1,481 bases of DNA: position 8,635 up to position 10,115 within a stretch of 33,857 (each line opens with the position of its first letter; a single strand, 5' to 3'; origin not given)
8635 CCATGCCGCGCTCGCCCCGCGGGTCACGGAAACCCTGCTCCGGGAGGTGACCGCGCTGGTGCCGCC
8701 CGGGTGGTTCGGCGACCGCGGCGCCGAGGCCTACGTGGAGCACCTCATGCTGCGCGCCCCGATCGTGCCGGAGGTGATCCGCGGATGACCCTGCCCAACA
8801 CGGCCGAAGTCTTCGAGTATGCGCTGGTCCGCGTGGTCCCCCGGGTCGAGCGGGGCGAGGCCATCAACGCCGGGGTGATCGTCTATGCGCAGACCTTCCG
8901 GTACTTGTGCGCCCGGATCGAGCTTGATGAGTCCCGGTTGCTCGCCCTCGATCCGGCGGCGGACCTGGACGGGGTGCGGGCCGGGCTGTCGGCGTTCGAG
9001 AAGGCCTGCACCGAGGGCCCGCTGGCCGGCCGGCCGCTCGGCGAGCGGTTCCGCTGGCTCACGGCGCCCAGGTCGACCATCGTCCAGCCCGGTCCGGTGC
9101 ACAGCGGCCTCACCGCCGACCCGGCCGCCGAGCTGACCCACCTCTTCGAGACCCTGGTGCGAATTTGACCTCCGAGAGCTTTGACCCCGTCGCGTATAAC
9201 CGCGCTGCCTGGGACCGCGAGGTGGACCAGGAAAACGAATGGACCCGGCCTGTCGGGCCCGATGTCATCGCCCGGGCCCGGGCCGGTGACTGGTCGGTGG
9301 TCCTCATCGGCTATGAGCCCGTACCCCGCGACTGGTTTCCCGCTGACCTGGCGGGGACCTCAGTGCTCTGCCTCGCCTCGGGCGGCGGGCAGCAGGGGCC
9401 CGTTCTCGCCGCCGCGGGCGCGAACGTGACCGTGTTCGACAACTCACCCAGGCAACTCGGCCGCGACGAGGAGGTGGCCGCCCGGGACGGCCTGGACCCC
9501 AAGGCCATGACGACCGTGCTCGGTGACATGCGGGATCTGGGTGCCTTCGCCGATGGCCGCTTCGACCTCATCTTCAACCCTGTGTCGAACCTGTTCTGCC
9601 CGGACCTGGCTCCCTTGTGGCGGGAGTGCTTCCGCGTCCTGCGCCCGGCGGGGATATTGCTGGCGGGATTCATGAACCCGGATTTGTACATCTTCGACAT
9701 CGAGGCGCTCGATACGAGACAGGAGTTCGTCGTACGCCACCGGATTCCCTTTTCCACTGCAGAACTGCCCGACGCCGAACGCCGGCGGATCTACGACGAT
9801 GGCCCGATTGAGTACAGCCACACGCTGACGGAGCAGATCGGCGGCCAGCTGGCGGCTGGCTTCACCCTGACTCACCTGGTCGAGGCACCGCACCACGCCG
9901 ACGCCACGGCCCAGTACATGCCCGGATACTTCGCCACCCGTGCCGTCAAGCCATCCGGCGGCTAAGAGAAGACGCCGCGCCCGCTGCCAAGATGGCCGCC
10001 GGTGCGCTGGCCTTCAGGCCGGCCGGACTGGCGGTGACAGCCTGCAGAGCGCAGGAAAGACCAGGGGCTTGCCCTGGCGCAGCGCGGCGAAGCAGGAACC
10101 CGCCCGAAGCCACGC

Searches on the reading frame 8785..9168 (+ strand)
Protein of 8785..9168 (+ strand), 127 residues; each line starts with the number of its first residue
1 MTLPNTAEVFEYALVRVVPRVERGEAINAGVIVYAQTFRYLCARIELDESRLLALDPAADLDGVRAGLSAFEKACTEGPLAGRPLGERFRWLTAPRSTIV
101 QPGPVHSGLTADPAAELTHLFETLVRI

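Call 3: search_protein_families(library=pfam, proteins=[window:8785-9168:+], max_evalue=0.01)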
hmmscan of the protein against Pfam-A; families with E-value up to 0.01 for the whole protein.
window:8785-9168:+ (127 aa): 1 family
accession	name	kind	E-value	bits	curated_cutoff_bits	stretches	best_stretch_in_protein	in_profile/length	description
PF11236.13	DUF3037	-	7.7e-41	139.5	22.6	1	12-125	1-118/118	Protein of unknown function (DUF3037)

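Call 4: search_protein_families(library=ncbifam, proteins=[window:8785-9168:+], max_evalue=0.01)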
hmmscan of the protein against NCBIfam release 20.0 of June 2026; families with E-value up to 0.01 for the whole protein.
window:8785-9168:+ (127 aa): 0 families

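Call 5: search_protein_families(library=padloc, proteins=[window:8785-9168:+], max_evalue=0.1)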
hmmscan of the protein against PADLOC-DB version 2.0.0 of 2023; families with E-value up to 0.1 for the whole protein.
window:8785-9168:+ (127 aa): 1 family
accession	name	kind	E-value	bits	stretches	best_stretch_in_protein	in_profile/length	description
PDLC04767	PDC-M66B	-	4.1e-07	27.8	1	10-74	4-68/281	-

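Call 12: find_related_loci(query=window:8785-9168:+, collection=genome_contigs, flank=6000)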
Query window:8785-9168:+ (127 aa) in genome_contigs; peptide patterns used: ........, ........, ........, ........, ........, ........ (x = any residue, [..] = any of these).
599 stretches matched a pattern (row limit reached: there are more); 81 encode a relative of the query (tblastn E <= 1e-3); the best 80 are kept; 80 distinct loci.
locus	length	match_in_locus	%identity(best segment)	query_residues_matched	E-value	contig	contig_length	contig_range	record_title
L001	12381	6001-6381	94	1-127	4e-76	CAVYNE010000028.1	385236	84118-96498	MAG: uncultured Actinomycetes bacterium isolate MFD05705.bin.2.99 genome assembly, contig: contig_4235, whole genome sho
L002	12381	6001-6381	89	1-127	1e-72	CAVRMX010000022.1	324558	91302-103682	MAG: uncultured Actinomycetes bacterium isolate MFD05521.bin.3.92 genome assembly, contig: contig_36853, whole genome sh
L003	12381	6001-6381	87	1-127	3e-72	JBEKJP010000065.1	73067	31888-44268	MAG: Streptosporangiaceae bacterium isolate SPRUCE 326 SPRUCE_326_65, whole genome shotgun sequence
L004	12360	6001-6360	91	8-127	9e-70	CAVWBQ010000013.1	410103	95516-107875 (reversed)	MAG: uncultured Actinomycetota bacterium isolate MFD05502.bin.2.70 genome assembly, contig: contig_1985, whole genome sh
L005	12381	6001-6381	83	1-127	1e-68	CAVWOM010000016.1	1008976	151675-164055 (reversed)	MAG: uncultured Actinomycetota bacterium isolate MFD09603.bin.1.131 genome assembly, contig: contig_5534, whole genome s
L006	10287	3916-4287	84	4-127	2e-68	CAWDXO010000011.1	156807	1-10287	MAG: uncultured Actinomycetes bacterium isolate MFD05705.bin.1.160 genome assembly, contig: contig_31974, whole genome s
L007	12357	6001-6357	88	8-126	3e-67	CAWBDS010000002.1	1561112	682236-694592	MAG: uncultured Actinomycetes bacterium isolate MFD09603.bin.1.137 genome assembly, contig: contig_10195, whole genome s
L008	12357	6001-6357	86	8-126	4e-66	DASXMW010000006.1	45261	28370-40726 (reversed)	MAG TPA_asm: Streptosporangiaceae bacterium isolate SMAG_U5338 k141_1293591, whole genome shotgun sequence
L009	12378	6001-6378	81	1-126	1e-65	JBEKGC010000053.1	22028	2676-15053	MAG: Streptosporangiaceae bacterium isolate SPRUCE 244 SPRUCE_244_53, whole genome shotgun sequence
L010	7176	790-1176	81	2-126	3e-65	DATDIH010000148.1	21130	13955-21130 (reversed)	MAG TPA_asm: Streptosporangiaceae bacterium isolate SMAG_U299 k141_867179, whole genome shotgun sequence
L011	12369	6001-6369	84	4-126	1e-64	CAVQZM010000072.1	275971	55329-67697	MAG: uncultured Actinomycetes bacterium isolate MFD10064.bin.2.15 genome assembly, contig: contig_6711, whole genome sho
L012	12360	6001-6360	83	7-126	1e-64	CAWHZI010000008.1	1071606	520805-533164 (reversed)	MAG: uncultured Actinomycetes bacterium isolate MFD04463.bin.1.148 genome assembly, contig: contig_24052, whole genome s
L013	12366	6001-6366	81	4-125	1e-63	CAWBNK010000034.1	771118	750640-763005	MAG: uncultured Actinomycetes bacterium isolate MFD04463.bin.3.136 genome assembly, contig: contig_895, whole genome sho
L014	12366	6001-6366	80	4-125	3e-63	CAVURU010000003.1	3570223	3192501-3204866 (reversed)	MAG: uncultured Actinomycetes bacterium isolate MFD09671.bin.2.28 genome assembly, contig: contig_5159, whole genome sho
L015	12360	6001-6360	83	7-126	3e-63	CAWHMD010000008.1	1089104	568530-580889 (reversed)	MAG: uncultured Actinomycetes bacterium isolate MFD09603.bin.1.32 genome assembly, contig: contig_2812, whole genome sho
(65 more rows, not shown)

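Call 33: find_homologous_proteins(query=A2, max_evalue=0.001)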
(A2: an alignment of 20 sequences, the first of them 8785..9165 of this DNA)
Query A2 (20 sequences) (127 aa, profile of the alignment): 8000 proteins with E <= 0.001 among 8000 candidates; the best 120 are listed.
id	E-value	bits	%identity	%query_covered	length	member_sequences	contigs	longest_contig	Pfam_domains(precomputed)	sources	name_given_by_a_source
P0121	8.1e-55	202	64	92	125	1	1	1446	PF11236.14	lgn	-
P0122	2.5e-54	201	49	93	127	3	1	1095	PF11236.14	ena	-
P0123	3.4e-54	200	48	93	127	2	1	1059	PF11236.14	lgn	-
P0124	4.2e-54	200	49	93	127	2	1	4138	PF11236.14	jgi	jgi:hypothetical protein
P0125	5.0e-54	200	61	92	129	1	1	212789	PF11236.14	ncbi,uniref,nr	ncbi:hypothetical protein GCM10012275_20690 [Longimycelium tulufanense]|uniref:DUF3037 domain-contai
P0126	7.3e-54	199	65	94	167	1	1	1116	PF11236.14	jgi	jgi:hypothetical protein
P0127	8.6e-54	199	55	92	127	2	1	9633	PF11236.14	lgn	-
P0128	1.4e-53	198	51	94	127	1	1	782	PF11236.14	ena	-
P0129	1.5e-53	198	69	83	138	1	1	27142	PF11236.14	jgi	jgi:Protein of unknown function (DUF3037)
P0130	1.8e-53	198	48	93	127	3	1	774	PF11236.14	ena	-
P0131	2.1e-53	198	47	93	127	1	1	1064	PF11236.14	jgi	jgi:hypothetical protein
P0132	2.5e-53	197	48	93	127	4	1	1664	PF11236.14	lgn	-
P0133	2.7e-53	197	60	94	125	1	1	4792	PF11236.14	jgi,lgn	jgi:hypothetical protein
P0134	2.8e-53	197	48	94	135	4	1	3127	PF11236.14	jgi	-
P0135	2.8e-53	197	48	93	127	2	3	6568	PF11236.14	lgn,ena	-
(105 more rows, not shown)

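Call 40: search_solved_structures(query=A4, max_evalue=10, show_alignments=2)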
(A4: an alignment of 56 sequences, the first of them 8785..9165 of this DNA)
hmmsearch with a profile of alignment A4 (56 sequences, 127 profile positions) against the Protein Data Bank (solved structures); distinct sequences matched with E-value up to 10: 0.

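Call 50: predict_structure(alignment_id=A4)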
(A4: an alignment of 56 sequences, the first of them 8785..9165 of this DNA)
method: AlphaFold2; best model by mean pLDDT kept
length: 127 residues; sequences in the alignment: 56
mean_pLDDT: 89.2   pTM: 0.82
mean pLDDT of the five models: 89.2, 81.2, 64.1, 61.0, 59.6
residues with pLDDT >= 90: 87; 70-90: 28; 50-70: 12; < 50: 0
segments of 3 or more residues with pLDDT < 50: none
pLDDT, mean of each block of 10 residues (from residue 1): 75 93 83 95 95 93 93 76 85 86 95 97 94
secondary structure, 60 per line:
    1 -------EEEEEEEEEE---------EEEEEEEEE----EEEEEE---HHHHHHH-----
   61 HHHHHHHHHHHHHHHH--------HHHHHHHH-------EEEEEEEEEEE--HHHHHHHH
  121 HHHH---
elements in order: E8-17 E27-35 E40-45 H49-55 H61-76 H85-92 E100-110 H113-124

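Call 53: fold_search(model_id=the predicted structure, library=pdb)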
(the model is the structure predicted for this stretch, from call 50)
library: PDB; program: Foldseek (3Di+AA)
matches with E <= 10: 258; with E <= 0.001: 0
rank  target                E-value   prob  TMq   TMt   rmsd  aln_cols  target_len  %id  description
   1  4oke_A                7.0e-01  0.07  0.20  0.16  13.4       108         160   13  Structure of RNase AS, a polyadenylate-specific exoribonuclease affecting mycobacterial virulence in vivo (released 2014-05-21)
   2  6s0m_A                7.4e-01  0.07  0.20  0.16  13.0       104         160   13  Structural and dynamic studies provide insights into specificity and allosteric regulation of Ribonuclease AS, a key e (released 2019-08-28)
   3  6edx                  9.0e-01  0.04  0.16  0.17  12.5       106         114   17  Crystal Structure of SGK3 PX domain (released 2018-09-05)
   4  8j0n_J                1.0e+00  0.15  0.27  0.23   4.5        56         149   14  cryo-EM structure of human EMC (released 2024-04-03)
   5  4oke_B                1.0e+00  0.08  0.20  0.17  10.1        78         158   14  Structure of RNase AS, a polyadenylate-specific exoribonuclease affecting mycobacterial virulence in vivo (released 2014-05-21)
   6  4iqi_A                1.0e+00  0.06  0.21  0.13  13.0       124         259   15  Crystal Structure of 7-cyano-7-deazaguanine Reductase, QueF from Vibrio cholerae O1 biovar El Tor complexed with cytos (released 2013-01-23)
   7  3bp1_D                1.2e+00  0.06  0.20  0.13  12.0       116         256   15  Crystal structure of putative 7-cyano-7-deazaguanine reductase QueF from Vibrio cholerae O1 biovar eltor (released 2008-01-08)
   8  6ww7_I                1.3e+00  0.16  0.25  0.22   3.1        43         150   14  Structure of the human ER membrane protein complex in a lipid nanodisc (released 2020-05-27)
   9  4hvj_A                1.6e+00  0.04  0.18  0.15  10.9        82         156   17  Crystal structure of a putative uncharacterized protein from Mycobacterium tuberculosis in complex with AMP (released 2012-11-28)
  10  6s0m_B                1.7e+00  0.06  0.20  0.17  10.1        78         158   14  Structural and dynamic studies provide insights into specificity and allosteric regulation of Ribonuclease AS, a key e (released 2019-08-28)
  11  2bc1_A                1.7e+00  0.02  0.15  0.06   5.0        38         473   24  Structural Analysis of Streptococcus pyogenes NADH oxidase: C44S Nox (released 2006-10-31)
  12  9cpb_3P               2.0e+00  0.07  0.18  0.05   8.1        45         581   11  Atomic model of bovine Fallopian tube cilia doublet microtubule (48-nm periodicity) (released 2024-10-30)
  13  5xv1_A                2.1e+00  0.07  0.27  0.20  16.5       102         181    8  Crystal structure of ATG101-ATG13HORMA (released 2018-07-04)
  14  7rz5_A                2.1e+00  0.05  0.28  0.08  22.3       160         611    8  Structure of the complex of LBD-TMD part of AMPA receptor GluA2 with auxiliary subunit TARP gamma-5 bound to competiti (released 2021-10-27)
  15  4hec_A                2.3e+00  0.03  0.18  0.15  10.5        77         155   17  Crystal structure of a putative uncharacterized protein from Mycobacterium tuberculosis (released 2012-10-17)
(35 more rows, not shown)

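Call 54: search_protein_representatives(alignment_id=A4)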
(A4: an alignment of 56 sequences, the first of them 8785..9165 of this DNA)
Query: 56 sequences, 127 profile positions. Proteins with E-value up to 0.001 (for the whole library): 2572; up to 1e-10: 1500; up to 1e-30: 119. The best 150 are listed.
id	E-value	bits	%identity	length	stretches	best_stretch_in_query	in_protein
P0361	4.8e-51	188.3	-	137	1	4-126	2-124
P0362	9.4e-50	184.1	-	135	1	3-127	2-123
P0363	3.8e-47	175.7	-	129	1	5-126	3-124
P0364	3.9e-46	172.4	-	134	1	4-126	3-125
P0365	1.3e-45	170.8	-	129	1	3-126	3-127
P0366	2.0e-44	166.9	-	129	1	5-126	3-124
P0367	2.3e-44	166.7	-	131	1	3-126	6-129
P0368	5.4e-44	165.5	-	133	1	3-127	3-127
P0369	1.5e-43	164.1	-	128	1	4-127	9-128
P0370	1.7e-43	163.9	-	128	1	1-126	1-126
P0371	4.7e-43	162.5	-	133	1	5-126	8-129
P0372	1.1e-42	161.3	-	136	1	6-127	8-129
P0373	1.2e-42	161.1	-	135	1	6-126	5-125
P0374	1.4e-42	161.0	-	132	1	4-127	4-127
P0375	2.9e-42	159.9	-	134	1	2-126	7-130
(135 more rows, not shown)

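Call 78: search_protein_families(library=padloc, alignment_id=A5, max_evalue=1e-10)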
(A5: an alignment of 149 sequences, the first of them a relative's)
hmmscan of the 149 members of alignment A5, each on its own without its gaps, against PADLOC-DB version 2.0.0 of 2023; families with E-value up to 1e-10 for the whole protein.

A. member 1, L025:4789-5304:- (172 aa): 0 families

B. families by the number of members that match (of 149 scanned): 52 families (the first 25 are shown)
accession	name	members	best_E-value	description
PDLC04061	PD-T4-6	1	6.3e-107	-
PDLC04042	PD-T4-6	1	9.1e-100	-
PDLC04052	PD-T4-6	1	8.6e-96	-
PDLC04043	PD-T4-6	1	6.6e-95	-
PDLC04060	PD-T4-6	1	1.5e-90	-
PDLC04040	PD-T4-6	1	4.3e-89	-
PDLC04053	PD-T4-6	1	7.9e-89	-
PDLC04057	PD-T4-6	1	1.7e-80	-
PDLC04039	PD-T4-6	1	3.5e-80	-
PDLC04054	PD-T4-6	1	1e-77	-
PDLC04041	PD-T4-6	1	6e-75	-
PDLC04047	PD-T4-6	1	9.5e-72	-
PDLC04138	mad6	1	3.7e-69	mads_6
PDLC04048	PD-T4-6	1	1.3e-65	-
PDLC01088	C3a189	1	1.1e-58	kinase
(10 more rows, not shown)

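Call 79: search_protein_families(library=pfam, alignment_id=A5, max_evalue=0.00001)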
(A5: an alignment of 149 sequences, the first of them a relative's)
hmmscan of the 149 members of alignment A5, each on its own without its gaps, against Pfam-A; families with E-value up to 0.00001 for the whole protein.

A. member 1, L025:4789-5304:- (172 aa): 1 family
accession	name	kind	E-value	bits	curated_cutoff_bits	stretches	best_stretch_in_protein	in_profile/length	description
PF00293.34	NUDIX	-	7.2e-16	58.8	21.1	1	34-157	7-121/134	NUDIX domain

B. families by the number of members that match (of 149 scanned): 145 families (the first 25 are shown)
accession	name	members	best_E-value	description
PF07690.21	MFS_1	4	1e-58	Major Facilitator Superfamily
PF00296.26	Bac_luciferase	3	2.5e-76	Luciferase-like monooxygenase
PF13419.12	HAD_2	3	1.7e-16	Haloacid dehalogenase-like hydrolase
PF00583.31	Acetyltransf_1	3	1.6e-15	Acetyltransferase (GNAT) family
PF00903.31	Glyoxalase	3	1.1e-12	Glyoxalase/Bleomycin resistance protein/Dioxygenase superfamily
PF14542.12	Acetyltransf_CG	2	1.3e-27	GCN5-related N-acetyl-transferase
PF00702.32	Hydrolase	2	1.3e-19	haloacid dehalogenase-like hydrolase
PF07992.20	Pyr_redox_2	2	2e-14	Pyridine nucleotide-disulphide oxidoreductase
PF01636.29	APH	2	2.9e-14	Phosphotransferase enzyme family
PF12710.13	HAD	2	3.3e-11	haloacid dehalogenase-like hydrolase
PF01266.30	DAO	2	2e-10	FAD dependent oxidoreductase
PF13242.12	Hydrolase_like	2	2.2e-07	HAD-hyrolase-like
PF22677.2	Ble-like_N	2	1.7e-06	Bleomycin resistance protein-like N-terminal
PF14224.11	DUF4331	1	8e-139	Domain of unknown function (DUF4331)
PF00202.27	Aminotran_3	1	1.3e-120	Aminotransferase class-III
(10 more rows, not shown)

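Call 84: fold_search(model_id=the predicted structure, library=viral)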
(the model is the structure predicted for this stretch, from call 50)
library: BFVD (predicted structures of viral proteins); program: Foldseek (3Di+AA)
matches with E <= 10: 613; with E <= 0.001: 2
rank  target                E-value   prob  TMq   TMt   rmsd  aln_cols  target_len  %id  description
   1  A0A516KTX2            2.1e-04  1.00  0.58  0.31   5.2       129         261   22  (no name in the UniProt tables at hand)
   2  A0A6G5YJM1            2.9e-04  1.00  0.58  0.41   7.7       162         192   12  (no name in the UniProt tables at hand)
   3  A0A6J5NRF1            1.2e-03  1.00  0.60  0.60   4.3       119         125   13  Uncharacterized protein [uncultured Caudovirales phage]
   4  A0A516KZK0            1.5e-03  1.00  0.58  0.29   4.0       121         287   14  (no name in the UniProt tables at hand)
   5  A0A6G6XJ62            1.6e-01  0.28  0.27  0.20  12.0       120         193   12  (no name in the UniProt tables at hand)
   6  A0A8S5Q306            1.6e-01  0.08  0.17  0.17  16.6       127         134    9  Uncharacterized protein [Siphoviridae sp. ctLqe90]
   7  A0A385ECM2            1.7e-01  0.33  0.35  0.38   6.8       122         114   16  Uncharacterized protein [Caulobacter phage CcrPW]
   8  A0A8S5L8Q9            2.3e-01  0.11  0.25  0.24  14.4       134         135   12  Uncharacterized protein [Siphoviridae sp. ctjfQ5]
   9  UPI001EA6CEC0         2.4e-01  0.08  0.20  0.17  13.7       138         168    9  (no name look-up for this kind of identifier)
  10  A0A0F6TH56            2.6e-01  0.15  0.19  0.17  10.0        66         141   17  Uncharacterized protein [Sinorhizobium phage phiM9]
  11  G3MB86                2.8e-01  0.69  0.49  0.50   7.8       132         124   11  Gp16 [Bacillus phage G]
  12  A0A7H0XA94            2.8e-01  0.21  0.27  0.35  10.2       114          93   11  (no name in the UniProt tables at hand)
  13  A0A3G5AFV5            3.1e-01  0.10  0.29  0.12  17.7       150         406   11  Uncharacterized protein [Solivirus sp.]
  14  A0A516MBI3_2          3.3e-01  0.11  0.26  0.07  10.0       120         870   12  (no name in the UniProt tables at hand)
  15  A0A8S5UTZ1            3.3e-01  0.06  0.14  0.19  14.6        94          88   15  Uncharacterized protein [Myoviridae sp. ctvxP16]
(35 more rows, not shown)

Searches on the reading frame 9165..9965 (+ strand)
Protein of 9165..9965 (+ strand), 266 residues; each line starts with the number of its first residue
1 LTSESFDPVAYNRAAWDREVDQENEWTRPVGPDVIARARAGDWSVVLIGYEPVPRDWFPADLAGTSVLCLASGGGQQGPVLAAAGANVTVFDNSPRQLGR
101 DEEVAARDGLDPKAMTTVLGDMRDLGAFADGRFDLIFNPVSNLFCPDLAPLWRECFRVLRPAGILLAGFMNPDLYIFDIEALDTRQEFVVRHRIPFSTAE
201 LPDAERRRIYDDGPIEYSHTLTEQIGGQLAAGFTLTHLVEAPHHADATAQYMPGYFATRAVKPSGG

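Call 3: search_protein_families(library=pfam, proteins=[window:9165-9965:+], max_evalue=0.01)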
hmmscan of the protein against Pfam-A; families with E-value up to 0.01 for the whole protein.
window:9165-9965:+ (266 aa): 4 families
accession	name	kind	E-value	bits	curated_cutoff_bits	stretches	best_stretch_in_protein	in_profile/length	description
PF08241.18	Methyltransf_11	-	4.3e-15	56.6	21.2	1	68-166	1-94/95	Methyltransferase domain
PF13649.12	Methyltransf_25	-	1.3e-11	45.5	27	1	67-163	1-97/97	Methyltransferase domain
PF13847.12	Methyltransf_31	-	4.7e-07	30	27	1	64-168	4-110/145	Methyltransferase domain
PF08242.18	Methyltransf_12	-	0.00036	21.6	30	1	71-165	4-98/98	Methyltransferase domain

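Call 4: search_protein_families(library=ncbifam, proteins=[window:9165-9965:+], max_evalue=0.01)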
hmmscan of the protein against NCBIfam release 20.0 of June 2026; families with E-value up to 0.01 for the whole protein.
window:9165-9965:+ (266 aa): 11 families
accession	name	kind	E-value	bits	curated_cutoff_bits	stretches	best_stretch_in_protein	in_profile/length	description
NF007610.0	PRK10258.1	equivalog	1.5e-05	24.5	342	1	65-165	44-136/251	malonyl-ACP O-methyltransferase BioC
NF045649.1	2X_seleno_MduS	exception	2e-05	23.7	380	1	65-166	43-146/338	methyltransferase domain-containing selenoprotein MduS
NF043040.1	corrin_prot_MT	hypoth_equivalog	5.7e-05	22.7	180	1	63-166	41-146/216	corrinoid protein-associated methyltransferase CpaM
NF041820.1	daptide_MTase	equivalog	0.00017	21.1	175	1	65-170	38-145/243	daptide-type RiPP biosynthesis methyltransferase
NF041537.1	ArsM_AhpD_UU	exception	0.00029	19.7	510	1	63-166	76-179/345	arsenite methyltransferase/AhpD domain selenoprotein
NF045667.1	MTase_DVU1556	equivalog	0.00035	20.1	155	1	64-167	23-119/213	DVU_1556 family methyltransferase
NF045825.1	FAmtase_mtf2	equivalog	0.00038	19.8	400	1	113-167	105-158/248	fatty-acid O-methyltransferase Mtf2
NF041675.1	sarc_dimgly_tmase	equivalog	0.00052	20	550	1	67-166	70-168/278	sarcosine/dimethylglycine N-methyltransferase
NF045823.1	PthPhpthDimycoMt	equivalog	0.00084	18.6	300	1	114-167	114-166/256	phthiotriol/phenolphthiotriol dimycocerosates methyltransferase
TIGR01983.1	UbiG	equivalog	0.0031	16.9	102.95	1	60-175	46-159/228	bifunctional 2-polyprenyl-6-hydroxyphenol methylase/3-demethylubiquinol 3-O-methyltransferase UbiG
NF008405.0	PRK11207.1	equivalog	0.0048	16.4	218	1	63-140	30-103/198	tellurite resistance methyltransferase TehB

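Call 5: search_protein_families(library=padloc, proteins=[window:9165-9965:+], max_evalue=0.1)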
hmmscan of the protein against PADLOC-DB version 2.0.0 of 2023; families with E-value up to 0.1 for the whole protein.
window:9165-9965:+ (266 aa): 2 families
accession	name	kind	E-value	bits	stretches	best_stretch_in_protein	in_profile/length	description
PDLC04134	mad2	-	9.1e-11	39.2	1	64-168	292-395/492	mads_2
PDLC03288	MTase_II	-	0.032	12.1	1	147-180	102-135/169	Type II methyltransferase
